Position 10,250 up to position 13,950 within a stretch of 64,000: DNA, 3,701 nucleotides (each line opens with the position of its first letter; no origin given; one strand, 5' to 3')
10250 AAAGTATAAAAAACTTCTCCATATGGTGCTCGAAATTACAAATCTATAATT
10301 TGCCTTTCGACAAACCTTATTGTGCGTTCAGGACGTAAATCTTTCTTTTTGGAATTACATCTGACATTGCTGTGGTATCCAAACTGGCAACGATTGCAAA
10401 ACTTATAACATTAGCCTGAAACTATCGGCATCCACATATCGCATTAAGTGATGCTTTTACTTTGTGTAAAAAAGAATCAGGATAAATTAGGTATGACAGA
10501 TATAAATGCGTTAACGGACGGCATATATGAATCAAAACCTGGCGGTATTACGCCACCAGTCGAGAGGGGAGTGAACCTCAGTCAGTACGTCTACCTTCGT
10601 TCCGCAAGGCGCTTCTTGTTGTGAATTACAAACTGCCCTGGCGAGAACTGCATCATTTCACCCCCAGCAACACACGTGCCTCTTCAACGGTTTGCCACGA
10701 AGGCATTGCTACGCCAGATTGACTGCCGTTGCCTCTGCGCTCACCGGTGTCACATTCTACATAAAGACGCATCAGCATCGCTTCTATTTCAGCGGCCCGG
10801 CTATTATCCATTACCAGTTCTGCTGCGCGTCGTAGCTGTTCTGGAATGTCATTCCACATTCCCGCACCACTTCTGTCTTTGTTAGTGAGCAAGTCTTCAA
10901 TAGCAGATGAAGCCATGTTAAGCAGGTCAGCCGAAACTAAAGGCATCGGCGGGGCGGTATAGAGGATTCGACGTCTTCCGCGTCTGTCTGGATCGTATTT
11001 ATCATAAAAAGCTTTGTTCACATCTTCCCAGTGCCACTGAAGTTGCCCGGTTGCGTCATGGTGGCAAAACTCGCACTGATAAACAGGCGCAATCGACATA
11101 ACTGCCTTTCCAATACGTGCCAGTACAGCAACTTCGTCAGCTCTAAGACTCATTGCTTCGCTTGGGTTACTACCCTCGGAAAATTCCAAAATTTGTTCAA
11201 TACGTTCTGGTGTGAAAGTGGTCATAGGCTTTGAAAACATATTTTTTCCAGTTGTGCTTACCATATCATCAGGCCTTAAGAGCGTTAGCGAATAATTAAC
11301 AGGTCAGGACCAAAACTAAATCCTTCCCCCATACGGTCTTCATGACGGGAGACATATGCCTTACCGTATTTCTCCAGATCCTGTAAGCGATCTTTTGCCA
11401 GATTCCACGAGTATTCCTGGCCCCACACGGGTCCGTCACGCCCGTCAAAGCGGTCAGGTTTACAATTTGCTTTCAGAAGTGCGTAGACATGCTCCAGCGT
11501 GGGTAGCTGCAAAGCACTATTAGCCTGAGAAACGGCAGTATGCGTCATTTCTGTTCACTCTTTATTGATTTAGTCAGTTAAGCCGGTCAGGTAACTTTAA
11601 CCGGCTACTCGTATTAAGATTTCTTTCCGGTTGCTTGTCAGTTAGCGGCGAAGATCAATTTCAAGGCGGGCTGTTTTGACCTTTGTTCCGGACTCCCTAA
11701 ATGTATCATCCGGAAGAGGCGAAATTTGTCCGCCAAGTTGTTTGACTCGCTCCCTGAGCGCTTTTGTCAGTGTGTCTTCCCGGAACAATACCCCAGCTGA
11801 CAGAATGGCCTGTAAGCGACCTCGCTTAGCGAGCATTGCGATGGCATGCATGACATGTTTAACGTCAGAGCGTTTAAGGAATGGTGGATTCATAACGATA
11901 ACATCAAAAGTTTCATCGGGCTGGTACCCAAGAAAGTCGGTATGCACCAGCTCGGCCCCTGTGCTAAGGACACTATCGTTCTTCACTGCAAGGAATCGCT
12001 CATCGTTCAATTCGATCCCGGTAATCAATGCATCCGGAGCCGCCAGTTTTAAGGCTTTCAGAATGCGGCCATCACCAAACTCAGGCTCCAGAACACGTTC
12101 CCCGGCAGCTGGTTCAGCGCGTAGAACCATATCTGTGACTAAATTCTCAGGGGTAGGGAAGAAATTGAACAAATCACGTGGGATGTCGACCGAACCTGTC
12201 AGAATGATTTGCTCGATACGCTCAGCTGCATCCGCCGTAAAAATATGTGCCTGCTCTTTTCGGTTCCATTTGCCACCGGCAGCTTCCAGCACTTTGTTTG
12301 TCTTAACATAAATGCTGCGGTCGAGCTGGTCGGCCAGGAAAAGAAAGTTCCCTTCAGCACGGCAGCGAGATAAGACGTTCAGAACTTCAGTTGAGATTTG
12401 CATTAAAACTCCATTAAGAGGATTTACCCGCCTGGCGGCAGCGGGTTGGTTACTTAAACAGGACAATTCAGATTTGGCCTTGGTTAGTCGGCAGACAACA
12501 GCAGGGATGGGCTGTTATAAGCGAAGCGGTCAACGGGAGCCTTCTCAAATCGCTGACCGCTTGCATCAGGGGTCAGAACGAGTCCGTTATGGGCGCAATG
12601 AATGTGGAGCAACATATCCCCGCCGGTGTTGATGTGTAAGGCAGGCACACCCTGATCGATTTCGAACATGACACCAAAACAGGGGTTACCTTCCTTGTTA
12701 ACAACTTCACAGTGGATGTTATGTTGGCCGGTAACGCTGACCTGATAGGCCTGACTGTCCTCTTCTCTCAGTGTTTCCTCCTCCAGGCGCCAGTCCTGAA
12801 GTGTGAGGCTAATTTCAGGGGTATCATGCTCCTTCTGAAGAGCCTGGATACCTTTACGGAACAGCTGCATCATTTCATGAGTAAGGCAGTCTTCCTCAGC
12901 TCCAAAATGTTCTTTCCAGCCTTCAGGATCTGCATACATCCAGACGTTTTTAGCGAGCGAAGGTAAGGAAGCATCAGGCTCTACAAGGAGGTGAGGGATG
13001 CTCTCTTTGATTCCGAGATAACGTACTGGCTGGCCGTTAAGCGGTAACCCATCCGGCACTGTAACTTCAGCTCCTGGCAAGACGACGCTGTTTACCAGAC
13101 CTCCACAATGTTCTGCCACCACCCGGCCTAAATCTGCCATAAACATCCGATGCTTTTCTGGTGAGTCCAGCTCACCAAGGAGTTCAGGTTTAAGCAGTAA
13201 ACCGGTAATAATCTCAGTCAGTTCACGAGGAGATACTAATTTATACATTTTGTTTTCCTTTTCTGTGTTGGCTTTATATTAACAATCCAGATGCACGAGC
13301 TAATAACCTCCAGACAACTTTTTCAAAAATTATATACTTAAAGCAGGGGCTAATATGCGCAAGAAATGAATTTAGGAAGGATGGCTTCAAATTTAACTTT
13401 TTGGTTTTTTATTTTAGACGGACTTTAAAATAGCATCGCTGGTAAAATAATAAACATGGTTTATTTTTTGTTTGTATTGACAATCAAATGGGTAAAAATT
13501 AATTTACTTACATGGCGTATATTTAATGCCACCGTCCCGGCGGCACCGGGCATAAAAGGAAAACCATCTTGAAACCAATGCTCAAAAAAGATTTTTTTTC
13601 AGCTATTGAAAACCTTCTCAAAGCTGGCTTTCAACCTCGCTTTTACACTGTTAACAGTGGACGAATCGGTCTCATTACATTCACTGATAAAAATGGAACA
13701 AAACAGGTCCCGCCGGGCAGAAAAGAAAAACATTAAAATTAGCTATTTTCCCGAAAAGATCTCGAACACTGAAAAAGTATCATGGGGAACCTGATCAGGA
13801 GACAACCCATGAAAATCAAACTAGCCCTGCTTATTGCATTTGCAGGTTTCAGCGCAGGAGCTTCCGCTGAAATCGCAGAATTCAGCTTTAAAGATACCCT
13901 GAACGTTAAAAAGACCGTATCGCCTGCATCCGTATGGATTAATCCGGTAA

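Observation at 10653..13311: Minus-strand four-gene cluster with an embedded orphan adenine methyltransferase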

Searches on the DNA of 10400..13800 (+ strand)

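Call 8: search_dna_similar(query=window:10400-13800:+, collection=ecoli_genomes, mode=near, max_rows=15)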
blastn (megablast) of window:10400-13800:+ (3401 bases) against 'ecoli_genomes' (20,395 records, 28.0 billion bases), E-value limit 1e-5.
Records with a match: 266; places in all: 271; records where one place covers at least 80% of the query: 258.
Genomes with a match: 264 of 5426; with a place that covers at least 80% of the query: 256. Places per genome that has any: lowest 1, median 1, highest 2. On chromosomes: 4 places; on plasmids: 267.
Best place of each record, by identity: >=99% 255; 95-99% 11.
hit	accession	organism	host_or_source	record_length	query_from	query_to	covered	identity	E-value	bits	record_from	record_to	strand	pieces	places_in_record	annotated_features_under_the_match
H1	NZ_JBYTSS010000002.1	Escherichia coli strain ECN24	chicken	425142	1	3401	100%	100.0%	0e+0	6285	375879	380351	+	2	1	IS30-like element ISApl1 family transposase | hypothetical protein (x4) | methyltransferase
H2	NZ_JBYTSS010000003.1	Escherichia coli strain ECN24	chicken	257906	1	3401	100%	100.0%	0e+0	6285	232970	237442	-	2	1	IS30-like element ISApl1 family transposase | hypothetical protein (x4) | methyltransferase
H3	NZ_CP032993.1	Escherichia coli strain W5-6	Jin River water W5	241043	1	3401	100%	100.0%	0e+0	6281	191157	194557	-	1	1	hypothetical protein (x4) | methyltransferase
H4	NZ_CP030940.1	Escherichia coli strain AMSHJX01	Giant panda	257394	1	3401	100%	100.0%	0e+0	6281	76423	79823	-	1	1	hypothetical protein (x4) | methyltransferase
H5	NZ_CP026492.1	Escherichia coli strain HS13-1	Homo sapiens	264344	1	3401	100%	100.0%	0e+0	6281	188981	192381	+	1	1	hypothetical protein (x4) | methyltransferase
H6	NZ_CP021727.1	Escherichia coli strain Combat11I9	Homo sapiens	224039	1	3401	100%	100.0%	0e+0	6281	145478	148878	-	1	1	hypothetical protein (x4) | methyltransferase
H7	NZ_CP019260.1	Escherichia coli strain 13C1065T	chicken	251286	1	3401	100%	100.0%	0e+0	6281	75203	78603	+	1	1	hypothetical protein (x4) | methyltransferase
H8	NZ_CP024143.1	Escherichia coli strain 14EC029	clinical patient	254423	1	3401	100%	100.0%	0e+0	6281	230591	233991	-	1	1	hypothetical protein (x4) | methyltransferase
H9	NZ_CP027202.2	Escherichia coli strain WCHEC025943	Sewage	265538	1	3401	100%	100.0%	0e+0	6281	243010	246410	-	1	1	hypothetical protein (x4) | methyltransferase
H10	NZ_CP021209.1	Escherichia coli strain strain Z247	Homo sapiens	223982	1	3401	100%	100.0%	0e+0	6281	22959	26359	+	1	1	hypothetical protein (x4) | methyltransferase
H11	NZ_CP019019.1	Escherichia coli strain Ecol_244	Homo sapiens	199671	1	3401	100%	100.0%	0e+0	6281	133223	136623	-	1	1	hypothetical protein (x4) | methyltransferase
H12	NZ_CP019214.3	Escherichia coli strain WCHEC050613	Sewage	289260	1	3401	100%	100.0%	0e+0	6281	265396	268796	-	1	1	hypothetical protein (x4) | methyltransferase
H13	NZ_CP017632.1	Escherichia coli strain SLK172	Homo sapiens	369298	1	3401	100%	100.0%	0e+0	6281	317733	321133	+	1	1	hypothetical protein (x4) | methyltransferase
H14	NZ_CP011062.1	Escherichia coli str. Sanji strain Sanji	pheasant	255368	1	3401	100%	100.0%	0e+0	6281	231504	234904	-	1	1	hypothetical protein (x4) | methyltransferase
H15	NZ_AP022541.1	Escherichia coli strain THO-010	Homo sapiens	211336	1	3401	100%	100.0%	0e+0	6281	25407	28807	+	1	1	hypothetical protein (x4) | methyltransferase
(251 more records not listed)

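Call 9: search_dna_similar(query=window:10400-13800:+, collection=plasmids, mode=near, max_rows=15)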
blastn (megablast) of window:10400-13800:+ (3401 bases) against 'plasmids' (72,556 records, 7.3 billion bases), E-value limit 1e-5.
Records with a match: 1092; places in all: 1142; records where one place covers at least 80% of the query: 1016.
Best place of each record, by identity: >=99% 643; 95-99% 449.
By first word of the organism name: Escherichia 364; Salmonella 329; Enterobacter 266; Klebsiella 61; Citrobacter 37; Leclercia 11; Raoultella 8; Serratia 7; Shigella 2; Kluyvera 2; and 5 more.
By predicted mobility (MOB-suite, as given by PLSDB): conjugative 957; non-mobilizable 135.
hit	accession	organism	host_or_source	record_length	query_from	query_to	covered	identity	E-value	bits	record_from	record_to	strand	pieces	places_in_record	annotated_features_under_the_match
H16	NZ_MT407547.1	Escherichia coli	-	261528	1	3401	100%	100.0%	0e+0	6294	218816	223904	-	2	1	IS91 family transposase | hypothetical protein (x5) | methyltransferase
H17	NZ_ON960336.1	Escherichia coli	-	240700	1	3401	100%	100.0%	0e+0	6291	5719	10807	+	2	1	IS91 family transposase | hypothetical protein (x4) | methyltransferase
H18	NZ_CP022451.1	Salmonella enterica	chicken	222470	1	3401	100%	100.0%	0e+0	6281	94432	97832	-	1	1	hypothetical protein (x4) | methyltransferase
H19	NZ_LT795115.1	Salmonella enterica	-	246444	1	3401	100%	100.0%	0e+0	6281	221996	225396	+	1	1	hypothetical protein (x4) | methyltransferase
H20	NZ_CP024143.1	Escherichia coli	single cell,clinical patient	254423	1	3401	100%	100.0%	0e+0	6281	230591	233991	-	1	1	hypothetical protein (x4) | methyltransferase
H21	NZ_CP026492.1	Escherichia coli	Homo sapiens,faecal sample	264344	1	3401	100%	100.0%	0e+0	6281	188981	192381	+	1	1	hypothetical protein (x4) | methyltransferase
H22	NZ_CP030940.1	Escherichia coli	Giant panda,fece sample,feces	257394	1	3401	100%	100.0%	0e+0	6281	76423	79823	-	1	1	hypothetical protein (x4) | methyltransferase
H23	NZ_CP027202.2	Escherichia coli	Culture,Sewage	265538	1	3401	100%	100.0%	0e+0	6281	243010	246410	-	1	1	hypothetical protein (x4) | methyltransferase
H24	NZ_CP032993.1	Escherichia coli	cell culture,Jin River water W5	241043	1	3401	100%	100.0%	0e+0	6281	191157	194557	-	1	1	hypothetical protein (x4) | methyltransferase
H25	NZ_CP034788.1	Escherichia coli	cell culture,chicken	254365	1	3401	100%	100.0%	0e+0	6281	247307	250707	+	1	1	hypothetical protein (x4) | methyltransferase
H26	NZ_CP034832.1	Salmonella sp. SSDFZ69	cell culture,feces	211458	1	3401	100%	100.0%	0e+0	6281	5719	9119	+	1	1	hypothetical protein (x4) | methyltransferase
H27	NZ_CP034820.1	Salmonella sp. SSDFZ54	cell culture,feces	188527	1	3401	100%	100.0%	0e+0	6281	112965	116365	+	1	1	hypothetical protein (x4) | methyltransferase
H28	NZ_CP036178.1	Escherichia coli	Homo sapiens,Pure culture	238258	1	3401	100%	100.0%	0e+0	6281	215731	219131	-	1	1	hypothetical protein (x4) | methyltransferase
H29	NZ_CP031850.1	Klebsiella pneumoniae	Homo sapiens,blood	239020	1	3401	100%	100.0%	0e+0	6281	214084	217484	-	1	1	hypothetical protein (x4) | methyltransferase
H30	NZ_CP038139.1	Escherichia coli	pig,feces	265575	1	3401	100%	100.0%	0e+0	6281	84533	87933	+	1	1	hypothetical protein (x4) | methyltransferase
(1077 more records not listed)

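Call 10: get_annotated_region(hit=H23, flank=12000)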
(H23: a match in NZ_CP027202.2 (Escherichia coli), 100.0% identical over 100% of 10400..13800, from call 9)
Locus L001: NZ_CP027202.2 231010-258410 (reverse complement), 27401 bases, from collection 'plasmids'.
description: Escherichia coli strain WCHEC025943 plasmid pMCR1_025943, complete sequence
organism: Escherichia coli (NCBI taxid 562)
taxonomy: Bacteria; Pseudomonadota; Gammaproteobacteria; Enterobacterales; Enterobacteriaceae; Escherichia; Escherichia coli
host: -; source: Culture,Sewage; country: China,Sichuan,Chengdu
typing (MOB-suite, as given by PLSDB): conjugative; replicon IncHI2A,IncN,rep_cluster_1088; relaxase MOBH; mating-pair formation MPF_F
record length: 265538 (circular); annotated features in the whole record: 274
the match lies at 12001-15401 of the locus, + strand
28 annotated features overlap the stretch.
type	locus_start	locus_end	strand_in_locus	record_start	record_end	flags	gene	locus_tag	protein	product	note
CDS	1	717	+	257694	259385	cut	-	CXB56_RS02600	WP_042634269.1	DUF4942 domain-containing protein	-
CDS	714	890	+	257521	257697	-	-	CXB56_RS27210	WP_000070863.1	hypothetical protein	-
CDS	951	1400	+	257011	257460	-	-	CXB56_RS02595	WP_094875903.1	hypothetical protein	-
CDS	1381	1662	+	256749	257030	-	-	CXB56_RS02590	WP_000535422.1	hypothetical protein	-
CDS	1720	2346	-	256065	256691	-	-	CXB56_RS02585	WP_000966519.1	hypothetical protein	-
CDS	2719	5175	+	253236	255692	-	-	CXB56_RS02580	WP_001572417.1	Ig-like domain-containing protein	-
CDS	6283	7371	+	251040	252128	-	repHI2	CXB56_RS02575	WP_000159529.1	IncHI-type plasmid replication initiator protein RepHI2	-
CDS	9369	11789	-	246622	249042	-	-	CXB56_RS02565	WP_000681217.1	Ig-like domain-containing protein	-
CDS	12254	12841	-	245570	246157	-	-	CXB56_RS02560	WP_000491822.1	hypothetical protein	-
CDS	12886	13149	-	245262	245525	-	-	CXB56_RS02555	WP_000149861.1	hypothetical protein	-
CDS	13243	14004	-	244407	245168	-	-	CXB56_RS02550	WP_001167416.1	methyltransferase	-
CDS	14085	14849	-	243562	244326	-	-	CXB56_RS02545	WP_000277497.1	hypothetical protein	-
CDS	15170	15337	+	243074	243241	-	-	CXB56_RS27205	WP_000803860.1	hypothetical protein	-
CDS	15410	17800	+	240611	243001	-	-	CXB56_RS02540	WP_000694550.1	Ig-like domain-containing protein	-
CDS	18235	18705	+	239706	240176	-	-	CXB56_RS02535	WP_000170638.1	hypothetical protein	-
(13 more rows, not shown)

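Call 101: get_annotated_region(hit=H16, flank=300)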
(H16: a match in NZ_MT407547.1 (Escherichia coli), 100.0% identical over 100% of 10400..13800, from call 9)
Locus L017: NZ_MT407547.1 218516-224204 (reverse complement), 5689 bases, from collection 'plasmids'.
description: Escherichia coli strain GZB8C59M plasmid p8C59-NDM, complete sequence
organism: Escherichia coli (NCBI taxid 562)
taxonomy: Bacteria; Pseudomonadota; Gammaproteobacteria; Enterobacterales; Enterobacteriaceae; Escherichia; Escherichia coli
host: -; source: -; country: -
typing (MOB-suite, as given by PLSDB): conjugative; replicon IncHI2A,IncQ1,rep_cluster_1088; relaxase MOBH; mating-pair formation MPF_F
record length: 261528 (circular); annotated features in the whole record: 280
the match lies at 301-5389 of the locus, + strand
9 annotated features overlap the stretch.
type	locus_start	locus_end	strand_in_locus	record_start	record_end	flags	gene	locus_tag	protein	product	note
CDS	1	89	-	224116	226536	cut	-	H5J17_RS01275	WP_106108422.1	Ig-like domain-containing protein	-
CDS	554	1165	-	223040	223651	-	-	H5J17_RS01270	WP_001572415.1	hypothetical protein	-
CDS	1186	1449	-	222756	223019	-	-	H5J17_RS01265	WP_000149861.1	hypothetical protein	-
CDS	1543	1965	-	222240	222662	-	-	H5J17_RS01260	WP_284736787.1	methyltransferase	-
CDS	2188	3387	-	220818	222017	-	-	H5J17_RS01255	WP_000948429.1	IS91 family transposase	-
CDS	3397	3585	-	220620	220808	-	-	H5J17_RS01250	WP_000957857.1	hypothetical protein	-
CDS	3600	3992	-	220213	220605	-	-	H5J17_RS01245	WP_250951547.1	hypothetical protein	-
CDS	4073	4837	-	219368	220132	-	-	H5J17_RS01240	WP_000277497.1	hypothetical protein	-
CDS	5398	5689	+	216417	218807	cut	-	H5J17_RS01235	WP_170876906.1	Ig-like domain-containing protein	-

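Call 102: get_annotated_region(hit=H1, flank=300)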
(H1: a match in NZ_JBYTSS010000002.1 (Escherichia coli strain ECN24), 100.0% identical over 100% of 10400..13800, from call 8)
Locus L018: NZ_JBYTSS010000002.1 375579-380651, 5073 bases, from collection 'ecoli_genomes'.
description: Escherichia coli strain ECN24 plasmid pECN24_MCR1_V, whole genome shotgun sequence
organism: Escherichia coli strain ECN24 (NCBI taxid 562)
replicon: plasmid pECN24_MCR1_V; assembly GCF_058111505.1
host: chicken; source: -; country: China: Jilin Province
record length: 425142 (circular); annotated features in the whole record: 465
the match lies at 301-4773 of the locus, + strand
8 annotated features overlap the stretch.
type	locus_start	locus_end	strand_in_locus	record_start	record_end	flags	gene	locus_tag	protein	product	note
CDS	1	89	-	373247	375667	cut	-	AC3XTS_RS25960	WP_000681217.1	Ig-like domain-containing protein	-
CDS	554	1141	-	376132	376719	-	-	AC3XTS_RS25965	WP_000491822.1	hypothetical protein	-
CDS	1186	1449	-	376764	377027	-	-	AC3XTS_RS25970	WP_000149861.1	hypothetical protein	-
CDS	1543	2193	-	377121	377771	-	-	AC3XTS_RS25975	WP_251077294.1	methyltransferase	-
CDS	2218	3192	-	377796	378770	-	-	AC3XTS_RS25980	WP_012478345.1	IS30-like element ISApl1 family transposase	-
CDS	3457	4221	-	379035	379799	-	-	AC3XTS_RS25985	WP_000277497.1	hypothetical protein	-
CDS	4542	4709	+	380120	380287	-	-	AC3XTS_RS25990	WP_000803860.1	hypothetical protein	-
CDS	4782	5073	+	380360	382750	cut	-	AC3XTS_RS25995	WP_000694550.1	Ig-like domain-containing protein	-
